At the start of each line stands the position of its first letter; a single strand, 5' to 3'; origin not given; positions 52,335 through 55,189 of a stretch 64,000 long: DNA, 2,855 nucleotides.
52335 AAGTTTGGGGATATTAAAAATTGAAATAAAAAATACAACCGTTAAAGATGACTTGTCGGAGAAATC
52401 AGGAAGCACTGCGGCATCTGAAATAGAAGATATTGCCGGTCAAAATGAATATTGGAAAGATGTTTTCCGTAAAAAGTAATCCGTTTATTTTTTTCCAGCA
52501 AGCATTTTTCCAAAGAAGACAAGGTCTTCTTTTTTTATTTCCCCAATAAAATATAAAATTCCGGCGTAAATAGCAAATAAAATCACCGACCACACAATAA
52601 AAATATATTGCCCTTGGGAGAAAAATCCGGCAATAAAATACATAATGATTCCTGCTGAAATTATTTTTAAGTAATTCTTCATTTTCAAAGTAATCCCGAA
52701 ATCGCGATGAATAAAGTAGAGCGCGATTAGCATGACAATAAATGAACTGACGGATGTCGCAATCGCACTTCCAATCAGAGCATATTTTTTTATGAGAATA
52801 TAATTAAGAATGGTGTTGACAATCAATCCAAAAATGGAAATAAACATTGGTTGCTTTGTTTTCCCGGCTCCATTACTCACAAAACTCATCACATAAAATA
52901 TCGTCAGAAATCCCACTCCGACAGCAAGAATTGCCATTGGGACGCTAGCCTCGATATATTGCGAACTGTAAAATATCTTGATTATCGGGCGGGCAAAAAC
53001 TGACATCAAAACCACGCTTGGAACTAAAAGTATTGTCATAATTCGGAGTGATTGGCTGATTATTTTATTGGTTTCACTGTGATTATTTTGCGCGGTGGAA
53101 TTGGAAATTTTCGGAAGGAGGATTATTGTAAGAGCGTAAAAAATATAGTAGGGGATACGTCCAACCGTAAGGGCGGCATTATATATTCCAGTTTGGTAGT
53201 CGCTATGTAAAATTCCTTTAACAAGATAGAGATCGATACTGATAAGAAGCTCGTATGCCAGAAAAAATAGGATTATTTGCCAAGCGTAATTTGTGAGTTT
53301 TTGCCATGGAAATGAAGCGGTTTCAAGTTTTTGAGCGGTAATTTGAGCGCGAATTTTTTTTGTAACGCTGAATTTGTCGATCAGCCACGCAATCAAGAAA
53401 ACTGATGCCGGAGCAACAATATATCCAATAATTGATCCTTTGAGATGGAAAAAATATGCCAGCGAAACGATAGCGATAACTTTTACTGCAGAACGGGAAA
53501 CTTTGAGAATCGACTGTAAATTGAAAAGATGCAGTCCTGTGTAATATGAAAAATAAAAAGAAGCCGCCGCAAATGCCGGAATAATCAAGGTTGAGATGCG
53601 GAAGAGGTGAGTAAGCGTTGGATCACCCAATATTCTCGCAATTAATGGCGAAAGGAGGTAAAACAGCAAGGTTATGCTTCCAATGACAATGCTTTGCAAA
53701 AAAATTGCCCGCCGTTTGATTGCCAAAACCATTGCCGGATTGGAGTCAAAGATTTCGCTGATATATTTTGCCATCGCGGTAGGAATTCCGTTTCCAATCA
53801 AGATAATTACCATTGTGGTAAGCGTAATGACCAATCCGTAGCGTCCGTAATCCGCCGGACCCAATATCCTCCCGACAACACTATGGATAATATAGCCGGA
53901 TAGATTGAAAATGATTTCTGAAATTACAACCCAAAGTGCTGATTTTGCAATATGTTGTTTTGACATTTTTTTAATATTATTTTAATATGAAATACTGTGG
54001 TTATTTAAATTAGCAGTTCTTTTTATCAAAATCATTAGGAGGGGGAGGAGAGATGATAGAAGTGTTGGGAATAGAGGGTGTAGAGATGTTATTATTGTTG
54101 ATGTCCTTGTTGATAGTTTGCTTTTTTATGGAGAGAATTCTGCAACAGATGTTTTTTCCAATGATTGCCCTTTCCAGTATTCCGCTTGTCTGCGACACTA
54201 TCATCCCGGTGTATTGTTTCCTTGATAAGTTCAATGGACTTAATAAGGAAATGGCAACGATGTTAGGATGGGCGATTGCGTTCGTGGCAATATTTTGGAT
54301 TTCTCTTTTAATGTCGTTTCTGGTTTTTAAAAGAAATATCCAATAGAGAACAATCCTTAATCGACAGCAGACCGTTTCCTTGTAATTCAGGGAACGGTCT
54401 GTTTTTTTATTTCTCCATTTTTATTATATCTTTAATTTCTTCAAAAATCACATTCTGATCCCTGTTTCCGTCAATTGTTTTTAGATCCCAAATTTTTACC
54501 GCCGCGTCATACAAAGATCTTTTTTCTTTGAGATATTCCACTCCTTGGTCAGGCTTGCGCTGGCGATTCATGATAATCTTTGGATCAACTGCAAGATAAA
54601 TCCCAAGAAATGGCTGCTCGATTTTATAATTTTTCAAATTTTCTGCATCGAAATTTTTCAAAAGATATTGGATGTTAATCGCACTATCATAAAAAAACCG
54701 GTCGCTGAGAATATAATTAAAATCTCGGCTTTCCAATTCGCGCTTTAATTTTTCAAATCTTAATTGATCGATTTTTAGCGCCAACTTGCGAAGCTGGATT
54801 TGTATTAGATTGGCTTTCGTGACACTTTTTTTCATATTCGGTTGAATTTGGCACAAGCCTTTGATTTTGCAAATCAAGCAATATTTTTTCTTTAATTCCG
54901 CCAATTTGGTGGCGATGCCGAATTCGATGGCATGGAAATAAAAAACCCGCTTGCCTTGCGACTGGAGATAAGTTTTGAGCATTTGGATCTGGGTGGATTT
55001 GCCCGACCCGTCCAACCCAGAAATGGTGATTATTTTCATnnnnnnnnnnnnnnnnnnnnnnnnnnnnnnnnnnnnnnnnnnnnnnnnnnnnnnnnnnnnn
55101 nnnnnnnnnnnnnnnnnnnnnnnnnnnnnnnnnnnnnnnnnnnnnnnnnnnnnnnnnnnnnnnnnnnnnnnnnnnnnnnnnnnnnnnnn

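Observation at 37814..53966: A 16-kb envelope glycosylation locus with two separately triplicated families of GT-C-like polytopic proteins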

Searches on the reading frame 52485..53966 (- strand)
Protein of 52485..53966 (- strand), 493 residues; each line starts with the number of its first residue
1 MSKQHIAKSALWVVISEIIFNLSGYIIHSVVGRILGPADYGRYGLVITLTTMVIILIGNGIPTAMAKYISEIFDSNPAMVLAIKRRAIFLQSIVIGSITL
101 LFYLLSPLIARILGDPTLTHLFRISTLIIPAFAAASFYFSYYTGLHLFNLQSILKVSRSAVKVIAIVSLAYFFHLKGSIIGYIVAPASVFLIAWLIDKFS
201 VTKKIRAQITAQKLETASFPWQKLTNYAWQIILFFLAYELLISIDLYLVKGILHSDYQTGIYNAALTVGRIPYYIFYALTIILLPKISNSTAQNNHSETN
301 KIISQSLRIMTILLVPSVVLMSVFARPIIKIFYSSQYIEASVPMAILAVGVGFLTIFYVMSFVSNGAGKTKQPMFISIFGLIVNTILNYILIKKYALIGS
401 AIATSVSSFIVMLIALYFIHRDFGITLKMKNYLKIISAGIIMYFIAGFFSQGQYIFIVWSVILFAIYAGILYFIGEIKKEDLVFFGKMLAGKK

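Call 4: search_protein_families(library=pfam, proteins=[window:52485-53966:-], max_evalue=0.01)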
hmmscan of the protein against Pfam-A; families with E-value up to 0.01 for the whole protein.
window:52485-53966:- (493 aa): 4 families
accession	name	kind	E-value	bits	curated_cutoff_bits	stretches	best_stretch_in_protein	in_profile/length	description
PF01943.22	Polysacc_synt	-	1.9e-20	73.9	28.2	1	7-288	2-271/274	Polysaccharide biosynthesis protein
PF13440.11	Polysacc_synt_3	-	1.4e-18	67.6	23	1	30-340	1-291/293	Polysaccharide biosynthesis protein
PF03023.19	MurJ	-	2.3e-16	59.9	27.4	1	85-465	57-446/451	Lipid II flippase MurJ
PF01554.23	MatE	-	4.1e-11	43.3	24.9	2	237-390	8-161/161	MatE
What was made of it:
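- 52485..53966 (-): MOP-superfamily flippase (Wzx/MurJ/SpoVB-like), 493 aa, a separate convergent transcription unit. Pfam Polysacc_synt 2e-20, MurJ 2e-16 and MatE (call 4).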

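Call 5: search_protein_families(library=ncbifam, proteins=[window:52485-53966:-], max_evalue=0.01)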
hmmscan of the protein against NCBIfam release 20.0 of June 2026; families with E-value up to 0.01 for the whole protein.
window:52485-53966:- (493 aa): 7 families
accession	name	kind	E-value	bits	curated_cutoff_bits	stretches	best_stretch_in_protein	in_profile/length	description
TIGR02900.1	spore_V_B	equivalog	1.1e-26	93.7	372.3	1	8-472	3-485/488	stage V sporulation protein B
TIGR01695.1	murJ_mviN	equivalog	2.1e-17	63.1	235.55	1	80-475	78-497/506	murein biosynthesis integral membrane protein MurJ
TIGR00797.1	matE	subfamily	4.6e-15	55.4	147.4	1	273-465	42-238/396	MATE family efflux transporter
NF052396.1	MATE_WgkD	equivalog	1.4e-07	30.9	510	1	288-437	67-227/428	tryglysin-associated MATE efflux transporter WgkD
NF058658.1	Oglyco_Wzx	exception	2.5e-07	30.1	720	1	3-482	7-472/478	O-glycosylation flippase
NF050818.1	PolSacchBiosHfsF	equivalog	1.3e-06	27.7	700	2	240-442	222-426/468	polysaccharide biosynthesis protein HfsF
NF011679.0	PRK15099.1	equivalog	0.004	16.5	325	1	6-412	3-401/416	lipid III flippase WzxE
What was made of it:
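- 52485..53966 (-): NCBIfam SpoVB 94 bits and MurJ 63 bits, both far below cut-off (call 5).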

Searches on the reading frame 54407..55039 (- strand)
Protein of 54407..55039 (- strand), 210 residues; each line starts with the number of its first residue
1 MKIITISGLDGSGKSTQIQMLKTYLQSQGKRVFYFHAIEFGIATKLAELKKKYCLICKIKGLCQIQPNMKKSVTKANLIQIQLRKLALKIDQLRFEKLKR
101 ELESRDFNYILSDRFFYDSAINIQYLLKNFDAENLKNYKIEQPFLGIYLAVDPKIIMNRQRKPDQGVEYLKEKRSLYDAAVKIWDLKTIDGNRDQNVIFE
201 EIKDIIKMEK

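Call 12: search_protein_families(library=pfam, proteins=[window:54407-55039:-], max_evalue=0.001)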
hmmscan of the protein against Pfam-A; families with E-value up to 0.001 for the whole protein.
window:54407-55039:- (210 aa): 1 family
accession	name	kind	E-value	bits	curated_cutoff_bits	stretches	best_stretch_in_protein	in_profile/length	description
PF02223.23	Thymidylate_kin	-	4.4e-10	40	27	1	6-174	1-156/185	Thymidylate kinase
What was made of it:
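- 54407..55039 (-): Thymidylate-kinase-like gene: the conserved syntenic border of the locus, not thought to be part of the function. Pfam Thymidylate_kin (call 12).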
